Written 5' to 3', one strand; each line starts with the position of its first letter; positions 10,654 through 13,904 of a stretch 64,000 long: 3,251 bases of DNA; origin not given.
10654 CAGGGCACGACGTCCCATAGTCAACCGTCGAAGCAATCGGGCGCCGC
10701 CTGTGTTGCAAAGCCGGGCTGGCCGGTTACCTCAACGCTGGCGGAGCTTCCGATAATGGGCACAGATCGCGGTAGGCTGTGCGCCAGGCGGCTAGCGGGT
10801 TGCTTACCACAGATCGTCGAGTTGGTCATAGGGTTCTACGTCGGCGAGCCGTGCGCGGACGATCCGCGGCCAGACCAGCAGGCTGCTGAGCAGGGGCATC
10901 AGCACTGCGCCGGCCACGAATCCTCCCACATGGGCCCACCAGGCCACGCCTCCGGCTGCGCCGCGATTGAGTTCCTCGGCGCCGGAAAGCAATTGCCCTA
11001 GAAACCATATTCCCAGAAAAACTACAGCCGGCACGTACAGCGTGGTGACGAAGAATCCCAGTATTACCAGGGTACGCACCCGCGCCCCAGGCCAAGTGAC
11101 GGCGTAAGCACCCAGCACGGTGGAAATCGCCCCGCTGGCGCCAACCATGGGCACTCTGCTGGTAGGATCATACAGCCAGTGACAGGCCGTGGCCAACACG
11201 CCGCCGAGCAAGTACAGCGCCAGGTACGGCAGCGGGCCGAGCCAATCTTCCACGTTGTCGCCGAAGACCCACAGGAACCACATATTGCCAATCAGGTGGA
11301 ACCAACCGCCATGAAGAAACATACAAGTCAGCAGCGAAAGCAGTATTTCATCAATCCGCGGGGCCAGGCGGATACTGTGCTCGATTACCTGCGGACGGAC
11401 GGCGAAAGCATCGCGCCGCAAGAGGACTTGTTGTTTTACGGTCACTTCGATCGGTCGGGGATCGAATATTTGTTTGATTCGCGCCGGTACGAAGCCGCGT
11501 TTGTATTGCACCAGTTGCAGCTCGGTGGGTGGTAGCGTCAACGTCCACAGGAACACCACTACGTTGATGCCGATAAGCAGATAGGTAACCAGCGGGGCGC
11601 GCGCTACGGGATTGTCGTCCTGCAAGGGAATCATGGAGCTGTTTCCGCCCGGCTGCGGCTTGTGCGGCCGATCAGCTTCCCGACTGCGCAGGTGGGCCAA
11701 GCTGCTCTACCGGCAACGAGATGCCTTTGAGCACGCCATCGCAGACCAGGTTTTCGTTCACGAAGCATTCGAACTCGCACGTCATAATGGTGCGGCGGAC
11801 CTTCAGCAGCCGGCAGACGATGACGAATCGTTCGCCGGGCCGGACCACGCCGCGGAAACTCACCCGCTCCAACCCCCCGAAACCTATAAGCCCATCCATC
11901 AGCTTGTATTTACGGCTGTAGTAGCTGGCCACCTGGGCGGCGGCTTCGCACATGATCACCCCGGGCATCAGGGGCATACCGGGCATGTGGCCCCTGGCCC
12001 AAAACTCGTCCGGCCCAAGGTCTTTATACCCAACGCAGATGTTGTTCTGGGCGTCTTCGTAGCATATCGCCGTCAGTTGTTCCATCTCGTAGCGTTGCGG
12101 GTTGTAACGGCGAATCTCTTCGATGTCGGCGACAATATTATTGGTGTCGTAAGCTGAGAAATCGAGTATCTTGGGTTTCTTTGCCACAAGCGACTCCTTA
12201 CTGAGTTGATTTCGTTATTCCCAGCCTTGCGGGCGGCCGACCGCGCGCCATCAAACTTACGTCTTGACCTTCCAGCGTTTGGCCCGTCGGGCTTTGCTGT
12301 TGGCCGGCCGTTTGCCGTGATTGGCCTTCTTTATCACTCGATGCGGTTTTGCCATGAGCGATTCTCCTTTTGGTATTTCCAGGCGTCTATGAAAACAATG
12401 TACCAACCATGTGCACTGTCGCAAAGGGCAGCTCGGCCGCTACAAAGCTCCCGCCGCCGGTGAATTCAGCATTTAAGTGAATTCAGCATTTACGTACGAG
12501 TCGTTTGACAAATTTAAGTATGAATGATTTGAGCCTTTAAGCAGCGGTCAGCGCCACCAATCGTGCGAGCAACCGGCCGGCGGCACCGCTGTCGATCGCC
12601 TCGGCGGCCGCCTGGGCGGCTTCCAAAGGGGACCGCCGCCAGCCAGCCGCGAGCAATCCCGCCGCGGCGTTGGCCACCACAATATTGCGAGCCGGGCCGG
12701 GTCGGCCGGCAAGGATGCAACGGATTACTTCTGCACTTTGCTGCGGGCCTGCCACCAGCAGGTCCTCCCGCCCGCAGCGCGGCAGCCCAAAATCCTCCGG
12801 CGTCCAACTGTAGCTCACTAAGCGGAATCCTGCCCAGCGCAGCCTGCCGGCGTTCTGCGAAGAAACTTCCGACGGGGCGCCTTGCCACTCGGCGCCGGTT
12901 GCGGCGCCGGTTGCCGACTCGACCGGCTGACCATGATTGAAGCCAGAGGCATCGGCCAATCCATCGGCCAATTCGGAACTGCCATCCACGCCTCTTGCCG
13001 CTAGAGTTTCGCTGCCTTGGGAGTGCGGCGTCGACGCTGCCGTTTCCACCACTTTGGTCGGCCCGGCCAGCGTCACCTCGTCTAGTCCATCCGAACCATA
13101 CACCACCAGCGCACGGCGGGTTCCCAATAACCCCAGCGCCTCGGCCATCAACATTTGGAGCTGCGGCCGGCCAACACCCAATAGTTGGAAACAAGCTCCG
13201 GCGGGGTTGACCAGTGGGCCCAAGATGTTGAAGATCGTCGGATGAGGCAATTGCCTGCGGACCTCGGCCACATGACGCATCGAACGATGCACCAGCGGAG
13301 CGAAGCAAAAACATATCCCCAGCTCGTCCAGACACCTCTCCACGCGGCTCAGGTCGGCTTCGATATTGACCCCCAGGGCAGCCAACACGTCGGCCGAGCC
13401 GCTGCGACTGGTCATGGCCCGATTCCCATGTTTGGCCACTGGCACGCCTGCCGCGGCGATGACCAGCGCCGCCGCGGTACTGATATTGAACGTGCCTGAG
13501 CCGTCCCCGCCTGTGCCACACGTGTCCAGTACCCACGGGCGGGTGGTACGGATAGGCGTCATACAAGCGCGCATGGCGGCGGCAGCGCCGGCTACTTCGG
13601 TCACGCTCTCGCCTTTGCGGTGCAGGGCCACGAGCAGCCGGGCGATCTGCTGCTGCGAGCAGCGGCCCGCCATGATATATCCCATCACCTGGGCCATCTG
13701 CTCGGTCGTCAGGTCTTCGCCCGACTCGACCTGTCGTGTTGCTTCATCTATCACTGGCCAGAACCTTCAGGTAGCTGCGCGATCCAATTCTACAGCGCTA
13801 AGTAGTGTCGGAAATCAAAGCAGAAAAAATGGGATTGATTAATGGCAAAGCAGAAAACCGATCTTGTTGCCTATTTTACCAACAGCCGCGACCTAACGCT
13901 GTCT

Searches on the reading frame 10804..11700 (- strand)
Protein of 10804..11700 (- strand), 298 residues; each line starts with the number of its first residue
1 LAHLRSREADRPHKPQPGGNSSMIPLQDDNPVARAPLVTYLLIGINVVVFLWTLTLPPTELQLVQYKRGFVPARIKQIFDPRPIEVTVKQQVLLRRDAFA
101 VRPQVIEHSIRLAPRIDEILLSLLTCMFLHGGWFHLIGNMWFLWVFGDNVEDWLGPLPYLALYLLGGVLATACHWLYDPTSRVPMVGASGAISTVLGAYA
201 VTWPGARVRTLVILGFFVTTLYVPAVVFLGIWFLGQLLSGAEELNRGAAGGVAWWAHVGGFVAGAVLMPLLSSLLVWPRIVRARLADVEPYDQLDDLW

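Call 39: search_protein_families(library=pfam, proteins=[window:10804-11700:-], max_evalue=0.001)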
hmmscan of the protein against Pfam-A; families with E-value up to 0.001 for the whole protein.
window:10804-11700:- (298 aa): 1 family
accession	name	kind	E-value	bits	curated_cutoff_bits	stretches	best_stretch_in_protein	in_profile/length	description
PF01694.28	Rhomboid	-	7.5e-33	114.2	22.6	1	121-272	5-141/143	Rhomboid domain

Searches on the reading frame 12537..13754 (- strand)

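Call 87: search_protein_families(library=pfam, proteins=[window:12537-13754:-], max_evalue=0.0001)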
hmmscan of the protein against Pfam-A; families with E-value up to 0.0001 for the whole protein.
window:12537-13754:- (405 aa): 2 families
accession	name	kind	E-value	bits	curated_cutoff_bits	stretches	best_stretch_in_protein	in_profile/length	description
PF00591.27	Glycos_transf_3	-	1e-79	268.2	27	2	75-240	4-168/253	Glycosyl transferase family, a/b domain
PF02885.22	Glycos_trans_3N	-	3.5e-17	62.3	26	1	5-63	3-61/63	Glycosyl transferase family, helical bundle domain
